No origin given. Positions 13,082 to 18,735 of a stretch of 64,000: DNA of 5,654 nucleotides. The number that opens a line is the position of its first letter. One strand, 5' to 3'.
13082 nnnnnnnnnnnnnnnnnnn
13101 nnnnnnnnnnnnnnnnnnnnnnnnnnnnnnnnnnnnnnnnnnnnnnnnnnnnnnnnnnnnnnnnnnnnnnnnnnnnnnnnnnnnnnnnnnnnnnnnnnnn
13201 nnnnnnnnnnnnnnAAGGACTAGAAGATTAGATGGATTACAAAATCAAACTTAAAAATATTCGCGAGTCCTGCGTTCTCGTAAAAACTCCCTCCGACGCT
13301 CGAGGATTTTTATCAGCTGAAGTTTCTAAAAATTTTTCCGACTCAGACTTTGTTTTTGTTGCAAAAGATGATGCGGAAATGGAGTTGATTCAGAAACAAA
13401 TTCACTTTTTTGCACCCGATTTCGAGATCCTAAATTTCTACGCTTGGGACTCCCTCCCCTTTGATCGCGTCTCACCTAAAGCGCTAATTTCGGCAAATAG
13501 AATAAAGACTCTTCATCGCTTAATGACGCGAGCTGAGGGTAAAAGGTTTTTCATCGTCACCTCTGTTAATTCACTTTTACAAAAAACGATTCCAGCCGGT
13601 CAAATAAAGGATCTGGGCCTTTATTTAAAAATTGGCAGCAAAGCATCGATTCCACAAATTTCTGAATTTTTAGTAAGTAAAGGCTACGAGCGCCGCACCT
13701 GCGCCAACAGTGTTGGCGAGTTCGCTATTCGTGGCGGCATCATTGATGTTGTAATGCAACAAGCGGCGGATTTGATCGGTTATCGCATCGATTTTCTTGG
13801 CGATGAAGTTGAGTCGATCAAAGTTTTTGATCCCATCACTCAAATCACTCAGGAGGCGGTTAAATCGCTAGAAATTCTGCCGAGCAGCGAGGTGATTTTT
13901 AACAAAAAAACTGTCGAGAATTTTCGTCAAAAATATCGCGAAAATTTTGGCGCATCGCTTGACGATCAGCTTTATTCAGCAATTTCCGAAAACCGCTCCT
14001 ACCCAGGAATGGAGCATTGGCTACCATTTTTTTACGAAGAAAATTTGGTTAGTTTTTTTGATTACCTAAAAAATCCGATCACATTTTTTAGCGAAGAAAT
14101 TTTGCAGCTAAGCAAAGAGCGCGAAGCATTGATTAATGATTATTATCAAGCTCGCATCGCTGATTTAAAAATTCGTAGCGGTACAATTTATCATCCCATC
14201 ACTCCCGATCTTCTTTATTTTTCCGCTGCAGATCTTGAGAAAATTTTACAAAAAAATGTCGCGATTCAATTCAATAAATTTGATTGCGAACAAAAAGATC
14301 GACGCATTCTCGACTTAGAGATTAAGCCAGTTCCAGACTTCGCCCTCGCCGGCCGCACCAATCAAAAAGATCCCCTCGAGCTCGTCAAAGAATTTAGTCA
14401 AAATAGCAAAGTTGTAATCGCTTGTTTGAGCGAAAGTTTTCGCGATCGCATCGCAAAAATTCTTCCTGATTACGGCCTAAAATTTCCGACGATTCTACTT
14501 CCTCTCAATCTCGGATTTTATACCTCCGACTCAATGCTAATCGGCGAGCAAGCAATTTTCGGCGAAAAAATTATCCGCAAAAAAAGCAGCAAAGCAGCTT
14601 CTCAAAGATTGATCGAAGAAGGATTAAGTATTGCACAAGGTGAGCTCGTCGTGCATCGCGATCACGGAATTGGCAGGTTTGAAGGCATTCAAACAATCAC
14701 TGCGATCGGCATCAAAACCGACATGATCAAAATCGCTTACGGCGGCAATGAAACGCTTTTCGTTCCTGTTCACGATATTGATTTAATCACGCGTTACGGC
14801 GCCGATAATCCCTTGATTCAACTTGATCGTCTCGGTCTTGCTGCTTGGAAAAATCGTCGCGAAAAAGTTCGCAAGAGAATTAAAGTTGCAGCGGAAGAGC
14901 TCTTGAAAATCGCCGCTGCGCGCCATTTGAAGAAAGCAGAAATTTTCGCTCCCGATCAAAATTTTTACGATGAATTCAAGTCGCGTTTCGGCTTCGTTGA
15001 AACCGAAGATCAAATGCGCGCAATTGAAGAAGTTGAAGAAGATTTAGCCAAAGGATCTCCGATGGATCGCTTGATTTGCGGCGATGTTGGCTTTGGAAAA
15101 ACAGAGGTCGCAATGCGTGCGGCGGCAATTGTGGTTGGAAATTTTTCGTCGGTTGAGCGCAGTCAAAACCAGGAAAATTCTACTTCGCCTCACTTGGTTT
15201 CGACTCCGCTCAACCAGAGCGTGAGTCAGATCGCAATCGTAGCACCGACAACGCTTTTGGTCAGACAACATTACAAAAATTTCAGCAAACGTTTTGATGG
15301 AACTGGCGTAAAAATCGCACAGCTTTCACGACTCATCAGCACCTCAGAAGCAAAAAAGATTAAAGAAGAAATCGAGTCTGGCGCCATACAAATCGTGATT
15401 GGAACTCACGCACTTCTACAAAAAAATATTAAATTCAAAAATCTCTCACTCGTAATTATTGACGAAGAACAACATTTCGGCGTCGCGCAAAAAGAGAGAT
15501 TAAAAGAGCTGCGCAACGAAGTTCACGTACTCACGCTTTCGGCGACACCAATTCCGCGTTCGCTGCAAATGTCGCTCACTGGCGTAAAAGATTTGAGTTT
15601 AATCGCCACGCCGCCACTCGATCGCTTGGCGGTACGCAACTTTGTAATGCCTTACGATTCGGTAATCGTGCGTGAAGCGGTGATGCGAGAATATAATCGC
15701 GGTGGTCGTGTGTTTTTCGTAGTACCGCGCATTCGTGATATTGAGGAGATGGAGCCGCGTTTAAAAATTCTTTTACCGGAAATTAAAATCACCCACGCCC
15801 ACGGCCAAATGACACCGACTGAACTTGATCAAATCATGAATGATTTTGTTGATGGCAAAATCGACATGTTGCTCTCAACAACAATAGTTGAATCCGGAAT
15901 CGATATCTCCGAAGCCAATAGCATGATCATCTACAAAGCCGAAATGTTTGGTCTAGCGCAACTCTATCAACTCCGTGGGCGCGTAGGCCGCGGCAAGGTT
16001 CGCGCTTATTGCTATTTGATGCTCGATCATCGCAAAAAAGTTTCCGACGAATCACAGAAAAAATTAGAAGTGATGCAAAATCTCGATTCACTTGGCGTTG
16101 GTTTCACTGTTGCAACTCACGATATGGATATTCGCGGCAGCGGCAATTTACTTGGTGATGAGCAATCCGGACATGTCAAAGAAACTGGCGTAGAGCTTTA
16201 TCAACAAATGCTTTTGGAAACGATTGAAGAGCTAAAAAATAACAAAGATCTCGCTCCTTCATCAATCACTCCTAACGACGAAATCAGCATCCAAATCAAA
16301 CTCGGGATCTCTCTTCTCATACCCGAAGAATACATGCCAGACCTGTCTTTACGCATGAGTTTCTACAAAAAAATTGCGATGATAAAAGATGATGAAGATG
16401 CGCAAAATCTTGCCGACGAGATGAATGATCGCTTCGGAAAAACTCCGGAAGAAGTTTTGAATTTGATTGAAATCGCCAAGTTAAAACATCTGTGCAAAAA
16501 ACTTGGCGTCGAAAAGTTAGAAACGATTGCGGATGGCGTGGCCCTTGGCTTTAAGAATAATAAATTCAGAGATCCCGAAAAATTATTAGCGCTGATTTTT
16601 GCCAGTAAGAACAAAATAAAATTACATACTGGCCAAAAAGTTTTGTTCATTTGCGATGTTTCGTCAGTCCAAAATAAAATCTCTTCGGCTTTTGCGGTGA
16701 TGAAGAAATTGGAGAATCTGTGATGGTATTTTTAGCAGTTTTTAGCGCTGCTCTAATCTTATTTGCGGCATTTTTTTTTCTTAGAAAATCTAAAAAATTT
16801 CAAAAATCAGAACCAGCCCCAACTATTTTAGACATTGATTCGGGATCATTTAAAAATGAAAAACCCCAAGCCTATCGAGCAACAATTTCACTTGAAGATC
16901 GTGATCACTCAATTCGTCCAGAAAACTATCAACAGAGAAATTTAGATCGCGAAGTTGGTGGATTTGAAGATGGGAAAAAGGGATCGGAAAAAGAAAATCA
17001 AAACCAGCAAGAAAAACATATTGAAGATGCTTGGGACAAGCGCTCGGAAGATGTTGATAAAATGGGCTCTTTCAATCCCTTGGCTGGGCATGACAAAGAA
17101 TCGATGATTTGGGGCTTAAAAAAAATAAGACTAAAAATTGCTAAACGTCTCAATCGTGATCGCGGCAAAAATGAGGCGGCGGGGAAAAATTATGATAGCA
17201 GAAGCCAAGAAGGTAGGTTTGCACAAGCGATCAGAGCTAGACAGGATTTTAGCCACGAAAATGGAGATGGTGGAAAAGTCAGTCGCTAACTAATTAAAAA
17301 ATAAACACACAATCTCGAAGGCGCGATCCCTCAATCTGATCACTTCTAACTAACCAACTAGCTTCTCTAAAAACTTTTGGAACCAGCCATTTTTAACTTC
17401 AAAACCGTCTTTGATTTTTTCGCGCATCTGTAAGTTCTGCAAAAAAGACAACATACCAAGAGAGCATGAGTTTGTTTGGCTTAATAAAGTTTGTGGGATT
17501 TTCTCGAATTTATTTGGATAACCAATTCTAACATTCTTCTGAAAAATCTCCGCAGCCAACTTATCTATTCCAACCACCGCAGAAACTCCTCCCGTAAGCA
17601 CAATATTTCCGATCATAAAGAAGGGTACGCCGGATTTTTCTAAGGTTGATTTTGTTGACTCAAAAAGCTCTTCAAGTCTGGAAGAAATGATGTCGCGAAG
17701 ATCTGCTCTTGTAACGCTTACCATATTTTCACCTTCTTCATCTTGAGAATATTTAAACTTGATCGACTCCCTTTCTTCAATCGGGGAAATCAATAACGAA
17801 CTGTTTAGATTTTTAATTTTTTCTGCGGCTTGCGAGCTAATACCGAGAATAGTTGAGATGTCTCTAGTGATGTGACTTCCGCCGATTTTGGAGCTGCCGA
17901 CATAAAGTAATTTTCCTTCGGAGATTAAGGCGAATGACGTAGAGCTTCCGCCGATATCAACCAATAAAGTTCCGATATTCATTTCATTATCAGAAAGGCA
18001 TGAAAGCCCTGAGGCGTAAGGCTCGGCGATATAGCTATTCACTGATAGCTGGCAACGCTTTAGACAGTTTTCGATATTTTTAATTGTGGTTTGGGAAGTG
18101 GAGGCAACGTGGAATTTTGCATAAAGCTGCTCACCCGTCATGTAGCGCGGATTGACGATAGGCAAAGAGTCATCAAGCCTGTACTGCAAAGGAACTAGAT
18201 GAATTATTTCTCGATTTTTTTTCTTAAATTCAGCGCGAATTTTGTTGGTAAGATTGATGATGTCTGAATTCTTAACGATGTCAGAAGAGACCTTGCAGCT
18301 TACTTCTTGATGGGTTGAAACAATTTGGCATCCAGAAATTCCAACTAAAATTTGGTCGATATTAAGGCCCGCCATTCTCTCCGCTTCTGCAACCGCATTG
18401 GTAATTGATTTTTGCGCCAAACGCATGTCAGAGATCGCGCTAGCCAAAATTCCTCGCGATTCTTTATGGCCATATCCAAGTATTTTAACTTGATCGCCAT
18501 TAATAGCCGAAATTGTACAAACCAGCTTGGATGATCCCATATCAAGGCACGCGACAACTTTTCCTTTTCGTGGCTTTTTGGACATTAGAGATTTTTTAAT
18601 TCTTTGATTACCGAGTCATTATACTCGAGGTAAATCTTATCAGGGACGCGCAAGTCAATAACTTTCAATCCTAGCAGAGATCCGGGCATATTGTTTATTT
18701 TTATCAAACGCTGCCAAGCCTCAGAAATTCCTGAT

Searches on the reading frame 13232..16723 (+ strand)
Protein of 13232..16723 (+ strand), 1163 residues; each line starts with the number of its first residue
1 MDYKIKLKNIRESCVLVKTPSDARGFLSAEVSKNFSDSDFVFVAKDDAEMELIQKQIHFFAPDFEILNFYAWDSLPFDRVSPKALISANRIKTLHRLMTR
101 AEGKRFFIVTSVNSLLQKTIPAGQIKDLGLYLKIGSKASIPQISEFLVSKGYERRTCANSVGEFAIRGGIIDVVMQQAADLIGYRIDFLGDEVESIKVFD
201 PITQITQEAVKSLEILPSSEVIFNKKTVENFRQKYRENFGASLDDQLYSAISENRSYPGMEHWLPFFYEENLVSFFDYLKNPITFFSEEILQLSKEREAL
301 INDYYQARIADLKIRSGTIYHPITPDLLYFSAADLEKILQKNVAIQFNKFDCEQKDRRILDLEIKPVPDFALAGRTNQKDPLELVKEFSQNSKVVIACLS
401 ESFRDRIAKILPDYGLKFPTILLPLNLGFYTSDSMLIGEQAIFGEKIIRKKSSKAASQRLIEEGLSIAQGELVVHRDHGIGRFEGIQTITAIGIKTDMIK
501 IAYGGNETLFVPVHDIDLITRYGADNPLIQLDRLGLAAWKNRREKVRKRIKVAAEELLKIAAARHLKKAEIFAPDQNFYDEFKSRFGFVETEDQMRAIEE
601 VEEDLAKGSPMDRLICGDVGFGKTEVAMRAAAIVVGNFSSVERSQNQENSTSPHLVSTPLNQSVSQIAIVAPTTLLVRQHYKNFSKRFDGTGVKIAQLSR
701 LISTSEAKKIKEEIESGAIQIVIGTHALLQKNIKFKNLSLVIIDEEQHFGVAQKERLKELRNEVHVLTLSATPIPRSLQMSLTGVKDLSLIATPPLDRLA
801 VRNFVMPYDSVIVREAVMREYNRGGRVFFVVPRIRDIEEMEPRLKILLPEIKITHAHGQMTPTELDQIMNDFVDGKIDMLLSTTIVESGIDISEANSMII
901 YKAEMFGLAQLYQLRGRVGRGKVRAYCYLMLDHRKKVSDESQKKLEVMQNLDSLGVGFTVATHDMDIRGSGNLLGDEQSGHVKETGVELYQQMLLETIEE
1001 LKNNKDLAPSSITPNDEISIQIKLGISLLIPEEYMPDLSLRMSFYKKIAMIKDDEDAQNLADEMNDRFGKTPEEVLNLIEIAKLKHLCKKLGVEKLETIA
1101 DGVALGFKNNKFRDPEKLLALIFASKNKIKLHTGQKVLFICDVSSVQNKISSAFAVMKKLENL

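Call 8: search_protein_families(library=pfam, proteins=[window:13232-16723:+], max_evalue=0.001)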
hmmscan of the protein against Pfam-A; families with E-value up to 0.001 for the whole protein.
window:13232-16723:+ (1163 aa): 6 families
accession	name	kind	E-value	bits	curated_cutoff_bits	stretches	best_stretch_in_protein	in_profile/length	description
PF03461.20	TRCF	-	1.1e-27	96.7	25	1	1025-1117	2-94/95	TRCF domain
PF00270.35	DEAD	-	1.1e-24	87.5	26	1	591-779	1-165/167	DEAD/DEAH box helicase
PF00271.37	Helicase_C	-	1.4e-23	83.7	23.5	1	817-921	10-109/110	Helicase conserved C-terminal domain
PF17757.6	UvrB_inter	-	4.6e-19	68.8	22.9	1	130-220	1-90/91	UvrB interaction domain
PF02559.22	CarD_TRCF_RID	-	5.3e-17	62.1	23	1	469-522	3-56/57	CarD-like/TRCF RID domain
PF04851.21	ResIII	-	8.3e-09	36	22.5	1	592-773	6-162/164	Type III restriction enzyme, res subunit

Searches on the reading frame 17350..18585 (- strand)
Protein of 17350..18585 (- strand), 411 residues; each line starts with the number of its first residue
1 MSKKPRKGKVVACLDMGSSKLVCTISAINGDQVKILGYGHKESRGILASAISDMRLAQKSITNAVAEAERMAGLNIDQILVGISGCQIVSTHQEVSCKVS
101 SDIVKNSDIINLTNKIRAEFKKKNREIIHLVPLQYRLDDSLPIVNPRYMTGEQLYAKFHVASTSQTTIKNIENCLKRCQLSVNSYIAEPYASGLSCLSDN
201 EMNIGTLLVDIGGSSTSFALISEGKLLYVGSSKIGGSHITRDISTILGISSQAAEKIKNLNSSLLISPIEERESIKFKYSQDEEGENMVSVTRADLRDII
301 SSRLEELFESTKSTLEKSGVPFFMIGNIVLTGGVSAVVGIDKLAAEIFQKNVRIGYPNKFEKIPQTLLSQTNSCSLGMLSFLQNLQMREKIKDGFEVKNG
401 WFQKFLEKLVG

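Call 8: search_protein_families(library=pfam, proteins=[window:17350-18585:-], max_evalue=0.001)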
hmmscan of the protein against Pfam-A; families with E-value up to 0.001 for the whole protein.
window:17350-18585:- (411 aa): 7 families
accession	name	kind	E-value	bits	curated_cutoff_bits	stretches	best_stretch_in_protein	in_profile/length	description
PF14450.12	FtsA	-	8e-31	107.5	31.8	2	208-360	2-114/127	Cell division protein FtsA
PF02491.25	SHS2_FTSA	-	4.9e-13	49.7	25.4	1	87-160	3-77/79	SHS2 domain inserted in FTSA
PF06723.19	MreB_Mbl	-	3.4e-12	46.3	27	1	186-354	127-303/327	MreB/Mbl protein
PF11104.14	PilM_2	-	3.2e-09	36.6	27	1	180-259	155-235/340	Type IV pilus assembly protein PilM;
PF02541.22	Ppx-GppA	-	0.0001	22.3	27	0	206-260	114-168/285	Ppx/GppA phosphatase family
PF06277.17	EutA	-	0.0001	21.8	27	1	192-342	132-272/475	Ethanolamine utilisation protein EutA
PF00022.25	Actin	-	0.00045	19.4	27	0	186-249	133-189/410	Actin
